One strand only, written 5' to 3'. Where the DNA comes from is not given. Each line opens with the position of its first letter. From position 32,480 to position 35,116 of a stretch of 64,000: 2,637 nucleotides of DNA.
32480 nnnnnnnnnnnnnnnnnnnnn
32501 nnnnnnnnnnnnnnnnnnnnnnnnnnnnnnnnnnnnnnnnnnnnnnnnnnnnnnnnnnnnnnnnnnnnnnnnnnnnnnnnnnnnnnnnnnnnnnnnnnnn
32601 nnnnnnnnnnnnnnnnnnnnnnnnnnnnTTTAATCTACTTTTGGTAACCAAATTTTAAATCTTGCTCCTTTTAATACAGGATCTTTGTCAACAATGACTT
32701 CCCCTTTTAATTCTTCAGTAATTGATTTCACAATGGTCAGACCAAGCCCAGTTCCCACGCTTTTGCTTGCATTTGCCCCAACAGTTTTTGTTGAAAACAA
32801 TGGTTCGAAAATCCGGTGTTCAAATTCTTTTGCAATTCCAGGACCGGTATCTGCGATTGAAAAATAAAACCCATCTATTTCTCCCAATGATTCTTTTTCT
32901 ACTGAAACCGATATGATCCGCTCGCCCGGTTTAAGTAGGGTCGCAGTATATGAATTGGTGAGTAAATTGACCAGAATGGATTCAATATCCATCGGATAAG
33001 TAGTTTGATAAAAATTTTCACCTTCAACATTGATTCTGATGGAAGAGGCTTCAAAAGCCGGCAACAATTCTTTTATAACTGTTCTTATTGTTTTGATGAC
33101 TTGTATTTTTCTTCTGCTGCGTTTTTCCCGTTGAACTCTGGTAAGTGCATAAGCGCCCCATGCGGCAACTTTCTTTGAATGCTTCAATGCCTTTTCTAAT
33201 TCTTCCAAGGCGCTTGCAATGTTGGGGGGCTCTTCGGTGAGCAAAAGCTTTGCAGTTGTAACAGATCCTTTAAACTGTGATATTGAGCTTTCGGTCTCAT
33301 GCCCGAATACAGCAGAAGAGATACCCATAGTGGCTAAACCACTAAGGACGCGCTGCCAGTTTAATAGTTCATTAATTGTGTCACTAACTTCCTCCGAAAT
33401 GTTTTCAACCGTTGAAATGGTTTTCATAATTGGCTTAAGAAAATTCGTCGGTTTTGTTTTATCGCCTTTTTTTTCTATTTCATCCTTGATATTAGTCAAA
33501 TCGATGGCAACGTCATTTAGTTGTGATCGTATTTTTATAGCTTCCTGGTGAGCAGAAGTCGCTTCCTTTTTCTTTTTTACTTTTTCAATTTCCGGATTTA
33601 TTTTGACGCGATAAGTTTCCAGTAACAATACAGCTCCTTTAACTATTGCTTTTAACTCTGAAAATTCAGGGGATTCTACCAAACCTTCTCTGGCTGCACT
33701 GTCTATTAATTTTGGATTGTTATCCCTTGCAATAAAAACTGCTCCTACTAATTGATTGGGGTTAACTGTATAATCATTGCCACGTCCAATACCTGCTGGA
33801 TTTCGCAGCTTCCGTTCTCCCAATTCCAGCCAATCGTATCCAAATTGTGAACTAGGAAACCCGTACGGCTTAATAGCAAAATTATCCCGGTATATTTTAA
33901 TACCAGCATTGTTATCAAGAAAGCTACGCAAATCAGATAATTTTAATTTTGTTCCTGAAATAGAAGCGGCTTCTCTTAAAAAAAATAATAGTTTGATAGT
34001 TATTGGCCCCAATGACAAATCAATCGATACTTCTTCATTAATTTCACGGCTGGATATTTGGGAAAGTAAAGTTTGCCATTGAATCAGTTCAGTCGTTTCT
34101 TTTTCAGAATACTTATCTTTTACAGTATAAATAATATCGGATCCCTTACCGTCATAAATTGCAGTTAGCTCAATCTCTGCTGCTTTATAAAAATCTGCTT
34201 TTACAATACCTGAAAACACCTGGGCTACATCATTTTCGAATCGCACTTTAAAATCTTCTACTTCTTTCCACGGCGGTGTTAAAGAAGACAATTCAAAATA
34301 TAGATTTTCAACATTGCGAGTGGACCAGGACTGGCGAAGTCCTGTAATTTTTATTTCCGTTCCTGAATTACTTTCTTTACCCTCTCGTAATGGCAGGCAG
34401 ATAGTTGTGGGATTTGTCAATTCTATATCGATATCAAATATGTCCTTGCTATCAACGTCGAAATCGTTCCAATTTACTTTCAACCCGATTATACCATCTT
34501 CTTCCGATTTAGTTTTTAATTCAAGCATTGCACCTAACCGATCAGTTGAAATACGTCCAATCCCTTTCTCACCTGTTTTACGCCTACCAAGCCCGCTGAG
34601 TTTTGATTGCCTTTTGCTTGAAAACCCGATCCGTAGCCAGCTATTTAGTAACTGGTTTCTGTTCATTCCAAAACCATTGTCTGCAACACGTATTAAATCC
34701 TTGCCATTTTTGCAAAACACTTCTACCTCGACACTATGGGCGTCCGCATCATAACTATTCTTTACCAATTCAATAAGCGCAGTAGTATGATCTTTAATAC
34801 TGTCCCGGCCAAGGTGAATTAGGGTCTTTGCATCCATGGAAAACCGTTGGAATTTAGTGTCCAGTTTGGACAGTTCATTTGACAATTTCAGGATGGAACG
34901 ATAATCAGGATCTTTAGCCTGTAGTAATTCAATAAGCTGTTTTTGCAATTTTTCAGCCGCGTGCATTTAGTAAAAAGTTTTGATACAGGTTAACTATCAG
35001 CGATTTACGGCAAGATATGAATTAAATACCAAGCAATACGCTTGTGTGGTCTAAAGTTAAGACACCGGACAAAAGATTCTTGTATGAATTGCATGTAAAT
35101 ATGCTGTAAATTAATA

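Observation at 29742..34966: Four-gene operon wiring a GHKL-ATPase/histidine-kinase fusion and a receiver protein to a PtuB-like HNH nuclease and an N6-adenine methyltransferase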

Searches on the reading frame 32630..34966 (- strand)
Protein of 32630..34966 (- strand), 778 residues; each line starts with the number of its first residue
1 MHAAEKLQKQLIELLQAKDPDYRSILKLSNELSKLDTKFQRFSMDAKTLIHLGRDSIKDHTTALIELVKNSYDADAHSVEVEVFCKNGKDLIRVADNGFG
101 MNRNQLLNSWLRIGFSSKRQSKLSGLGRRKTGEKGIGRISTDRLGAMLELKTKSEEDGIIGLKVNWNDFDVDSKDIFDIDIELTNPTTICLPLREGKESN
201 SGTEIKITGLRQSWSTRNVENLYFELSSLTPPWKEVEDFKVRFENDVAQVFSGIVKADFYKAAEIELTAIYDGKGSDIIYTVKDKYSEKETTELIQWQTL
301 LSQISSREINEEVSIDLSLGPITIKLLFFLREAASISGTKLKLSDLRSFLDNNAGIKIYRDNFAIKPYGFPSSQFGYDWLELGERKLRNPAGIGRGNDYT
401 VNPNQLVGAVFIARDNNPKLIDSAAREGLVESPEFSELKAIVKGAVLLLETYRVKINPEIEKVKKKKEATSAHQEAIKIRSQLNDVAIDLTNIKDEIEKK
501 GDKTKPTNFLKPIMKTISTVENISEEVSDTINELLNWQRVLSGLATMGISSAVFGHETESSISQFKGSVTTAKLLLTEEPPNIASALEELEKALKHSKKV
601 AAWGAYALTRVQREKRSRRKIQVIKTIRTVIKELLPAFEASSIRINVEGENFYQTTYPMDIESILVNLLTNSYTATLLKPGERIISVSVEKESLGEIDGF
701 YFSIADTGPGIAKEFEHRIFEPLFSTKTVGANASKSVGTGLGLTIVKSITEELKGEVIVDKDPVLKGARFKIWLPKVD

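Call 4: search_protein_families(library=pfam, proteins=[window:32630-34966:-], max_evalue=0.01)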
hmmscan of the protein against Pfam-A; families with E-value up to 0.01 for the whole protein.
window:32630-34966:- (778 aa): 2 families
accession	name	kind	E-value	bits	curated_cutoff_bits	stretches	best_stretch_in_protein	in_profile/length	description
PF02518.31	HATPase_c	-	1.6e-24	86.9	26.4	2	659-776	4-109/111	Histidine kinase-, DNA gyrase B-, and HSP90-like ATPase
PF13589.12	HATPase_c_3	-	3.6e-22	79.3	25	1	62-177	5-117/137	Histidine kinase-, DNA gyrase B-, and HSP90-like ATPase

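Call 5: search_protein_families(library=padloc, proteins=[window:32630-34966:-], max_evalue=0.01)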
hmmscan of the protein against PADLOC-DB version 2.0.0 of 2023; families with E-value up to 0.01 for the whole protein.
window:32630-34966:- (778 aa): 4 families
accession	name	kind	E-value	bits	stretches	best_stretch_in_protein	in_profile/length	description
PDLC03419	REase_II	-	7.3e-13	45.7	1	43-214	8-180/695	Type II restriction enzyme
PDLC03485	REase_II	-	1.8e-08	31.3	1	42-159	8-119/611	Type II restriction enzyme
PDLC02204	MzaB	-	0.00064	16.3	1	50-133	15-98/500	-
PDLC01079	C3a159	-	0.00087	17.1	0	271-327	48-101/265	methyl transferase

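Call 6: search_protein_families(library=ncbifam, proteins=[window:32630-34966:-], max_evalue=0.01)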
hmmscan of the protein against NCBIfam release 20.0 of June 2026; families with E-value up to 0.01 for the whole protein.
window:32630-34966:- (778 aa): 82 families (the best 25 are shown)
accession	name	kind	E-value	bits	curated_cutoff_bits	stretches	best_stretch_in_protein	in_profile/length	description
NF050001.1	restrict_BbrUII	equivalog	6.4e-22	77.8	550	1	42-222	3-179/659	BbrUII/HgiDII family restriction enzyme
NF046044.1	PnpS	equivalog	9.3e-21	74.3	400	1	608-775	230-390/390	two-component system histidine kinase PnpS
NF008468.0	PRK11360.1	equivalog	1.7e-17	63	646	1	623-775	467-607/616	two-component system sensor histidine kinase AtoS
TIGR02966.1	phoR_proteo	equivalog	6.1e-17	61.6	334.2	1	607-772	173-331/333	phosphate regulon sensor histidine kinase PhoR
NF007004.0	PRK09467.1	equivalog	1.7e-16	60.1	415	1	624-776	296-436/440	two-component system sensor histidine kinase EnvZ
NF007898.0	PRK10604.1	equivalog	9.1e-16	58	478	1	617-776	276-423/433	two-component system sensor histidine kinase RstB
NF010411.0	PRK13837.1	equivalog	2.9e-15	55.4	647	1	614-776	513-675/828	two-component system VirA-like sensor kinase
NF007007.0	PRK09470.1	equivalog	4.1e-15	55.6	486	1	608-776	300-459/463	envelope stress sensor histidine kinase CpxA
TIGR02916.1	PEP_his_kin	equivalog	1.1e-14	54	300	1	612-775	534-679/679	XrtA/PEP-CTERM system histidine kinase PrsK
NF047497.1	HK_LIC_12097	equivalog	1.8e-14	53.3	500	1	491-775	91-365/367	LIC_12097 family sensor histidine kinase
TIGR02956.1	TMAO_torS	equivalog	3.5e-14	51.9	676.5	1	659-775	578-681/967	TMAO reductase system sensor histidine kinase/response regulator TorS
NF008312.0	PRK11100.1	equivalog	1.5e-13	50.5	356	1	610-776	314-474/477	two-component system sensor histidine kinase CreC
NF046026.1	HisKinCckACaul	equivalog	3e-13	48.8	1000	1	703-776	466-532/678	cell cycle histidine kinase CckA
NF007688.0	PRK10364.1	equivalog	3.4e-13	49.2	479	1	660-776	351-451/460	two-component system sensor histidine kinase ZraS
NF011874.0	PRK15347.1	equivalog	4.8e-13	48.1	852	1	658-775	511-613/921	two component system sensor kinase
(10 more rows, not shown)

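Call 8: find_homologous_proteins(query=window:32630-34966:-)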
Query window:32630-34966:- (778 aa): 2024 proteins with E <= 0.001 among 8000 candidates; the best 120 are listed.
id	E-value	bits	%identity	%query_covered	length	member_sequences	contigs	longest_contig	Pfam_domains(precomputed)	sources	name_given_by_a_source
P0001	0.0e+0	1703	100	100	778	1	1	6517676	PF02518.32,PF13589.13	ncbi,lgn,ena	-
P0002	0.0e+0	1352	78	100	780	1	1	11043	PF02518.32,PF13589.13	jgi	jgi:signal transduction histidine kinase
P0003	0.0e+0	1344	78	100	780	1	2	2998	PF02518.32,PF13589.13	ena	-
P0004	0.0e+0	1332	77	100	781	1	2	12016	PF02518.32,PF13589.13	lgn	-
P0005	0.0e+0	1322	77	100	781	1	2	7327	PF02518.32,PF13589.13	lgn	-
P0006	0.0e+0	1316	76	100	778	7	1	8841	PF02518.32,PF13589.13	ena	-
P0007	0.0e+0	1305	75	99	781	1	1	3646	PF02518.32,PF13589.13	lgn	-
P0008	0.0e+0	1303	75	99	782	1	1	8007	PF02518.32,PF13589.13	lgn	-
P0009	0.0e+0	1301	76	100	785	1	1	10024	PF02518.32,PF13589.13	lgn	-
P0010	0.0e+0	1300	74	100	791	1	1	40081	PF02518.32,PF13589.13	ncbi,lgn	-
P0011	0.0e+0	1297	75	98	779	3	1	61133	PF02518.32,PF13589.13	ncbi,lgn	-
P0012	0.0e+0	1295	75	100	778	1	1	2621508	PF02518.32,PF13589.13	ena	-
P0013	0.0e+0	1283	74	100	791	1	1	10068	PF02518.32,PF13589.13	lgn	-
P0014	0.0e+0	1254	73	98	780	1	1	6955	PF02518.32,PF13589.13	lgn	-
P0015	0.0e+0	1253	72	99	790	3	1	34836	PF02518.32,PF13589.13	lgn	-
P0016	0.0e+0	1251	72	99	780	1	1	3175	PF02518.32,PF13589.13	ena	-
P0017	0.0e+0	1203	69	99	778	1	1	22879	PF02518.32,PF13589.13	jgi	jgi:signal transduction histidine kinase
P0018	0.0e+0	1183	70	99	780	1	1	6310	PF02518.32,PF13589.13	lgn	-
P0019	0.0e+0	1181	69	99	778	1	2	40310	PF02518.32,PF13589.13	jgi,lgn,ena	-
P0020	0.0e+0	1180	68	99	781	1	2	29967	PF02518.32,PF13589.13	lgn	-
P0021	0.0e+0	1175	68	100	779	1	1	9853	PF02518.32,PF13589.13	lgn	-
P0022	0.0e+0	1170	69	100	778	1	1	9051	PF02518.32,PF13589.13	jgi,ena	-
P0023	0.0e+0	1123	66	98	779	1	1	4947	PF02518.32,PF13589.13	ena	-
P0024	0.0e+0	1118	66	99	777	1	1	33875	PF02518.32,PF13589.13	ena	-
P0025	0.0e+0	1107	65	99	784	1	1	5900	PF02518.32,PF13589.13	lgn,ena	-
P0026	0.0e+0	1107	66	100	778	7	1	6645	PF02518.32,PF13589.13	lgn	-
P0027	0.0e+0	1104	65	99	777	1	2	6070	PF02518.32,PF13589.13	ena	-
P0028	0.0e+0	1104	66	98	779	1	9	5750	PF02518.32,PF13589.13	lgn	-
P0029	0.0e+0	1099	65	99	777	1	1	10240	PF02518.32,PF13589.13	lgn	-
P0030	0.0e+0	1097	64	99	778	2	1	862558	PF02518.32,PF13589.13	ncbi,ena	-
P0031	0.0e+0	1092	64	99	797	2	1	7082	PF02518.32,PF13589.13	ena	-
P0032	0.0e+0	1088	65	97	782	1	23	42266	PF02518.32,PF13589.13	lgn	-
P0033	0.0e+0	1078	65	99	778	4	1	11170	PF02518.32,PF13589.13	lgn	-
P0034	0.0e+0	1072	64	100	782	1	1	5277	PF02518.32,PF13589.13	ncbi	-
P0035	0.0e+0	1070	64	97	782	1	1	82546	PF02518.32,PF13589.13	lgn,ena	-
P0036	0.0e+0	1070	62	100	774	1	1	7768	PF02518.32,PF13589.13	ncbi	-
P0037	0.0e+0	1067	64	100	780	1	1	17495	PF02518.32,PF13589.13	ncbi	-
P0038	0.0e+0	1066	63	100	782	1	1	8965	PF02518.32,PF13589.13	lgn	-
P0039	0.0e+0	1065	63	100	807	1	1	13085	PF02518.32,PF13589.13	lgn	-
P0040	0.0e+0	1064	64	99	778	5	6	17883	PF02518.32,PF13589.13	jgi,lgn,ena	-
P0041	0.0e+0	1060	62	100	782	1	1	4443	PF02518.32,PF13589.13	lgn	-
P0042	0.0e+0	1059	63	99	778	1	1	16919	PF02518.32,PF13589.13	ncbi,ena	-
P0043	0.0e+0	1059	63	99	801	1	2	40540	PF02518.32,PF13589.13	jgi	jgi:signal transduction histidine kinase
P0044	0.0e+0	1058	64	99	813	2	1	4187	PF02518.32,PF13589.13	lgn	-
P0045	0.0e+0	1057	63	99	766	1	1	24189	PF02518.32,PF13589.13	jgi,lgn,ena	-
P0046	0.0e+0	1057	64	99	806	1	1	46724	PF02518.32,PF13589.13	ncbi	-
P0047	0.0e+0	1056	64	99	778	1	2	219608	PF02518.32,PF13589.13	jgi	-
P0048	0.0e+0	1053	63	100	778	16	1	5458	PF02518.32,PF13589.13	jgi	jgi:signal transduction histidine kinase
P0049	0.0e+0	1053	63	100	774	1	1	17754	PF02518.32,PF13589.13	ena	-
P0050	0.0e+0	1052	62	99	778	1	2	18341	PF02518.32,PF13589.13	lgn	-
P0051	0.0e+0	1052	63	99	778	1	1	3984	PF02518.32,PF13589.13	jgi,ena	-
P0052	0.0e+0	1051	62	99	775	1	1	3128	PF02518.32,PF13589.13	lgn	-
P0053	0.0e+0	1051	63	99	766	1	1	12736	PF02518.32,PF13589.13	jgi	jgi:signal transduction histidine kinase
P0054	0.0e+0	1050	63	99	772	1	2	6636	PF02518.32,PF13589.13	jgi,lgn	-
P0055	0.0e+0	1049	63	100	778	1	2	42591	PF02518.32,PF13589.13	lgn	-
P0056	0.0e+0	1049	63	99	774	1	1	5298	PF02518.32,PF13589.13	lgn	-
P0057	0.0e+0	1048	63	100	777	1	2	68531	PF02518.32,PF13589.13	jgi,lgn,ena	-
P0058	0.0e+0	1047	62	100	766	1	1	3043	PF02518.32,PF13589.13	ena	-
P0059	0.0e+0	1047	63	99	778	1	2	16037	PF02518.32,PF13589.13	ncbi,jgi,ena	-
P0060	0.0e+0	1047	62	99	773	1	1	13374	PF02518.32,PF13589.13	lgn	-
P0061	0.0e+0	1046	62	98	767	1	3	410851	PF02518.32,PF13589.13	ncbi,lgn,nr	ncbi:sensor histidine kinase [Ferruginibacter sp.]|nr:sensor histidine kinase [Ferruginibacter sp.]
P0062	0.0e+0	1046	63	99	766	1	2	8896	PF02518.32,PF13589.13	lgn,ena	-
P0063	0.0e+0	1045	63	98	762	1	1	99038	PF02518.32,PF13589.13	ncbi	-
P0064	0.0e+0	1044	62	99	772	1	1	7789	PF02518.32,PF13589.13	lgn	-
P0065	0.0e+0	1044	62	100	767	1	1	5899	PF02518.32,PF13589.13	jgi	jgi:signal transduction histidine kinase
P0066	0.0e+0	1044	62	99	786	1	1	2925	PF02518.32,PF13589.13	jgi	jgi:signal transduction histidine kinase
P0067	0.0e+0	1043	62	99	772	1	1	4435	PF02518.32,PF13589.13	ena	-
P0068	0.0e+0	1042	63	99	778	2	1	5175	PF02518.32,PF13589.13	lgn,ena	-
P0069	0.0e+0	1042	63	99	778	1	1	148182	PF02518.32,PF13589.13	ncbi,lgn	-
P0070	0.0e+0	1042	63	99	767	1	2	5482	PF02518.32,PF13589.13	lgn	-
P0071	0.0e+0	1039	62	99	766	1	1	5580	PF02518.32,PF13589.13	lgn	-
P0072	0.0e+0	1038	62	99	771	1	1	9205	PF02518.32,PF13589.13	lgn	-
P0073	0.0e+0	1038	62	100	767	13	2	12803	PF02518.32,PF13589.13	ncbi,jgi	jgi:signal transduction histidine kinase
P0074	0.0e+0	1038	62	99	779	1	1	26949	PF02518.32,PF13589.13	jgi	jgi:signal transduction histidine kinase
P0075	0.0e+0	1038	63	99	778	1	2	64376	PF02518.32,PF13589.13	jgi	-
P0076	0.0e+0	1037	62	100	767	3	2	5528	PF02518.32,PF13589.13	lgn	-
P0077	0.0e+0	1036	63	99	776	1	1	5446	PF02518.32,PF13589.13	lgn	-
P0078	0.0e+0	1036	61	99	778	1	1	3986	PF02518.32,PF13589.13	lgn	-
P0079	0.0e+0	1036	62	100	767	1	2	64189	PF02518.32,PF13589.13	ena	-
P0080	0.0e+0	1036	61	99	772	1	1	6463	PF02518.32,PF13589.13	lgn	-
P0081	0.0e+0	1035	62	99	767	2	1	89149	PF02518.32,PF13589.13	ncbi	-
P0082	0.0e+0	1034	62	99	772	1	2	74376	PF02518.32,PF13589.13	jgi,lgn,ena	-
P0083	0.0e+0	1034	62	99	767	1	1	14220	PF05701.17,PF02518.32,PF13589.13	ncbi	-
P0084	0.0e+0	1033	62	100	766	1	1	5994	PF02518.32,PF13589.13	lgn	-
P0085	0.0e+0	1033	61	100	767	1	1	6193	PF02518.32,PF13589.13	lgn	-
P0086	0.0e+0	1033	62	99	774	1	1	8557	PF02518.32,PF13589.13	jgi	jgi:signal transduction histidine kinase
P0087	0.0e+0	1033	61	98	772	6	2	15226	PF02518.32,PF13589.13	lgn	-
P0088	0.0e+0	1032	62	100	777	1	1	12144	PF02518.32,PF13589.13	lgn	-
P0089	0.0e+0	1032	63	97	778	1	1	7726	PF02518.32,PF13589.13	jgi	-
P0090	0.0e+0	1032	62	99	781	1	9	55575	PF02518.32,PF13589.13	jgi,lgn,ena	jgi:signal transduction histidine kinase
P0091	0.0e+0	1030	61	99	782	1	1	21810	PF02518.32,PF13589.13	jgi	-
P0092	0.0e+0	1030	61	99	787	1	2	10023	PF02518.32,PF13589.13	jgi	-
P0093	0.0e+0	1027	63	99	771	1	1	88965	PF02518.32,PF13589.13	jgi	jgi:signal transduction histidine kinase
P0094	0.0e+0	1026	61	100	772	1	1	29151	PF02518.32,PF13589.13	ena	-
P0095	0.0e+0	1025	61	99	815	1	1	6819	PF02518.32,PF13589.13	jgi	jgi:signal transduction histidine kinase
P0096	0.0e+0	1024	61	100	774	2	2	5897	PF02518.32,PF13589.13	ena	-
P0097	0.0e+0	1024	62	100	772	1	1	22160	PF02518.32,PF13589.13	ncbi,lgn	-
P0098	0.0e+0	1023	61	99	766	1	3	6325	PF02518.32,PF13589.13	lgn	-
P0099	0.0e+0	1022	61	99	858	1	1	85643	PF02518.32,PF13589.13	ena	-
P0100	0.0e+0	1021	61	99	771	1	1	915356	PF02518.32,PF13589.13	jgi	jgi:signal transduction histidine kinase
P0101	0.0e+0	1020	61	100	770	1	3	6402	PF02518.32,PF13589.13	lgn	-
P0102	0.0e+0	1019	60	99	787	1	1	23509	PF02518.32,PF13589.13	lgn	-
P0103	0.0e+0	1018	60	99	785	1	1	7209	PF02518.32,PF13589.13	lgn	-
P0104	0.0e+0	1017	60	99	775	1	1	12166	PF02518.32,PF13589.13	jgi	jgi:signal transduction histidine kinase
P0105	0.0e+0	1017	61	99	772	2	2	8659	PF02518.32,PF13589.13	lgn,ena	-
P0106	0.0e+0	1016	61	99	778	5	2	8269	PF02518.32,PF13589.13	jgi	-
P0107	0.0e+0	1016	61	99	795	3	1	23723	PF02518.32,PF13589.13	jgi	jgi:signal transduction histidine kinase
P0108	0.0e+0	1013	60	99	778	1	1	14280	PF02518.32,PF13589.13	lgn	-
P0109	1.5e-298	1010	60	100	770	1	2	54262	PF02518.32,PF13589.13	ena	-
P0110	1.7e-298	1010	60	100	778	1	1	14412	PF02518.32,PF13589.13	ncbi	-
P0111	3.5e-298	1009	60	100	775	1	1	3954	PF02518.32,PF13589.13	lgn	-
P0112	6.5e-298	1008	61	99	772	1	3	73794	PF02518.32,PF13589.13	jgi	jgi:signal transduction histidine kinase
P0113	1.1e-297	1008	61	99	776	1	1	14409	PF02518.32,PF13589.13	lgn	-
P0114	1.9e-297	1007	59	99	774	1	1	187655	PF02518.32,PF13589.13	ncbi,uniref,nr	ncbi:sensor histidine kinase [Reichenbachiella versicolor]|uniref:sensor histidine kinase n=1 Tax=Re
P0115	1.7e-296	1004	60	100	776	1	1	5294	PF02518.32,PF13589.13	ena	-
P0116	1.4e-295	1001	59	100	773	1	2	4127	PF02518.32,PF13589.13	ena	-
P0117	2.1e-295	1000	62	99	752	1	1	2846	PF02518.32,PF13589.13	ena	-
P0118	2.2e-295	1000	60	99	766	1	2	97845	PF02518.32,PF13589.13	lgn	-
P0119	2.3e-295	1000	61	99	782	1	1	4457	PF02518.32,PF13589.13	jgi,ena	jgi:signal transduction histidine kinase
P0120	8.0e-295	998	61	99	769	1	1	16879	PF02518.32,PF13589.13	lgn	-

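Call 10: find_related_loci(query=A1, collection=genome_contigs, flank=8000)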
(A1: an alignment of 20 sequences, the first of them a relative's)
Query A1 (778 aa) in genome_contigs; peptide patterns used: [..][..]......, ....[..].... (x = any residue, [..] = any of these).
475 stretches matched a pattern; 280 encode a relative of the query (tblastn E <= 1e-3); the best 80 are kept; 80 distinct loci.
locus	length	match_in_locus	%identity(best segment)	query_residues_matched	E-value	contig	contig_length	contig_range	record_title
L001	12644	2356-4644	75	16-778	0e+0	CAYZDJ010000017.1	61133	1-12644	MAG TPA_asm: uncultured Chitinophagaceae bacterium isolate SRP285395_co2_132 genome assembly, contig: NODE_675_length_61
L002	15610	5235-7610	65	4-777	0e+0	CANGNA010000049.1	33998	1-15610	MAG: Chitinophagaceae bacterium isolate Jr-7aug17-132 genome assembly, contig: Jr-7aug17-C1903, whole genome shotgun seq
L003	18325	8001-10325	64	5-778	0e+0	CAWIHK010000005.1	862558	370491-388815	MAG: Ignavibacteriota bacterium isolate MFD03726.bin.1.201 genome assembly, contig: contig_80676, whole genome shotgun s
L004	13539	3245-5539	64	5-776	0e+0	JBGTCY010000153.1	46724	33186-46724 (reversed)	MAG: Chitinophagales bacterium isolate JTS-RE130 k141_8594024, whole genome shotgun sequence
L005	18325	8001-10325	63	1-776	0e+0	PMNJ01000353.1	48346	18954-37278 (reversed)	MAG: Bacteroidales bacterium isolate fen_946 73.20100900_E3D.43_contig_572, whole genome shotgun sequence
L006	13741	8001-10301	63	10-776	0e+0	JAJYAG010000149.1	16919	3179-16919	MAG: Bacteroidetes bacterium isolate BP8.bin14 NODE_4743_length_16919_cov_1.591353, whole genome shotgun sequence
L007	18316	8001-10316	63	5-776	0e+0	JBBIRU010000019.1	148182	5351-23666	MAG: Bacteroidota bacterium isolate QH2S170213_bin_357 NODE_74_length_148182_cov_2.57103, whole genome shotgun sequence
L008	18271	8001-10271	62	9-777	0e+0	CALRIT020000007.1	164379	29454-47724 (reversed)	MAG: Vulcanococcus limneticus LL isolate JJ-10NR-37-1-mx-bin484 genome assembly, contig: JJ-MOC8C2-252-C20, whole genome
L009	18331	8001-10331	63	1-776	0e+0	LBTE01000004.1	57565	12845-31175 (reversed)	MAG: candidate division TM6 bacterium GW2011_GWF2_37_49 US49_C0004, whole genome shotgun sequence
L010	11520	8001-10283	62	5-777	0e+0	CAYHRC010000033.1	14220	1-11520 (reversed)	MAG TPA_asm: uncultured Sphingobacterium sp. isolate ERP119705_co14_50 genome assembly, contig: NODE_5034_length_14220_c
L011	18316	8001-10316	62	1-776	0e+0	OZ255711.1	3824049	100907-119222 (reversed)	MAG: Hanamia sp. isolate 10415a06-64e4-4b70-a3c1-31394446c8bf genome assembly, chromosome: 1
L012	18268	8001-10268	60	10-777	0e+0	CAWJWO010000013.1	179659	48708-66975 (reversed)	MAG: uncultured Bacteroidetes bacterium isolate MFD01231.bin.1.99 genome assembly, contig: contig_46475, whole genome sh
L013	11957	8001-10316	60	1-776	0e+0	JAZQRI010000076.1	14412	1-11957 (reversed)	MAG: Pedobacter sp. isolate T1900045231_TH20190001.MAGScoT_cleanbin_000012 SGB_5410_k141_479278, whole genome shotgun se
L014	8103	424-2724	60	8-777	0e+0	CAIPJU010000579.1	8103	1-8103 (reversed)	MAG: uncultured Bacteroidetes bacterium isolate Umea3p4_bin-0738 genome assembly, contig: bin-0738:0579/1105, whole geno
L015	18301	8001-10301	59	5-776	0e+0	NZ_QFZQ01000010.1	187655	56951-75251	Reichenbachiella versicolor strain DC003 contig10, whole genome shotgun sequence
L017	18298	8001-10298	58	10-776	0e+0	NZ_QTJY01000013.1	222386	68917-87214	Larkinella soli strain MIMbqt9 contig13, whole genome shotgun sequence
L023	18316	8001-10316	55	4-776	0e+0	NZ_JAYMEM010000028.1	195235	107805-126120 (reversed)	Mesoflavibacter sp. CH_XMU1404-2 NODE_78_length_195163_cov_291.043884, whole genome shotgun sequence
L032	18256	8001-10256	62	14-777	0e+0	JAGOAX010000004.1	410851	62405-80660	MAG: Ferruginibacter sp. isolate Go_SlAct_bin_317 Go_SlAct_17_length_410851_cov_14.853101, whole genome shotgun sequence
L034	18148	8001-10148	47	40-775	0e+0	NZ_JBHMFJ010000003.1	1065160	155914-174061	Flavobacterium procerum strain CGMCC 1.12926 ctg3_pilon, whole genome shotgun sequence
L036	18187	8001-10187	46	32-776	0e+0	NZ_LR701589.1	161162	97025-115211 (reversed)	Imperialibacter sp. EC-SDR9 isolate IMPR6, whole genome shotgun sequence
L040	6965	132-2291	45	40-776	0e+0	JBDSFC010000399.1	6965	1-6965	MAG: Bacteroidia bacterium isolate cluster1_bin.219 k127_6808655, whole genome shotgun sequence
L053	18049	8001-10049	27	39-775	1e-49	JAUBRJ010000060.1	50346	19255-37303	Microcoleus sp. N3A4 NODE_166_length_50346_cov_40.199467, whole genome shotgun sequence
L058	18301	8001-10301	63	5-776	0e+0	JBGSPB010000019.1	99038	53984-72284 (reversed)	MAG: Chitinophagaceae bacterium isolate JTS-AC294 k141_3068389, whole genome shotgun sequence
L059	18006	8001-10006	38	40-758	5e-33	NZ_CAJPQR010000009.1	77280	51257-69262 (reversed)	MAG: uncultured Campylobacter sp. isolate SRR9217428-mag-bin.12, whole genome shotgun sequence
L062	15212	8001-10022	26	41-775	4e-49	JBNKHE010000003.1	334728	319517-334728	MAG: Pontiella sp. isolate E1E2.bin.11.permissive NODE_3_length_334728_cov_8.702995, whole genome shotgun sequence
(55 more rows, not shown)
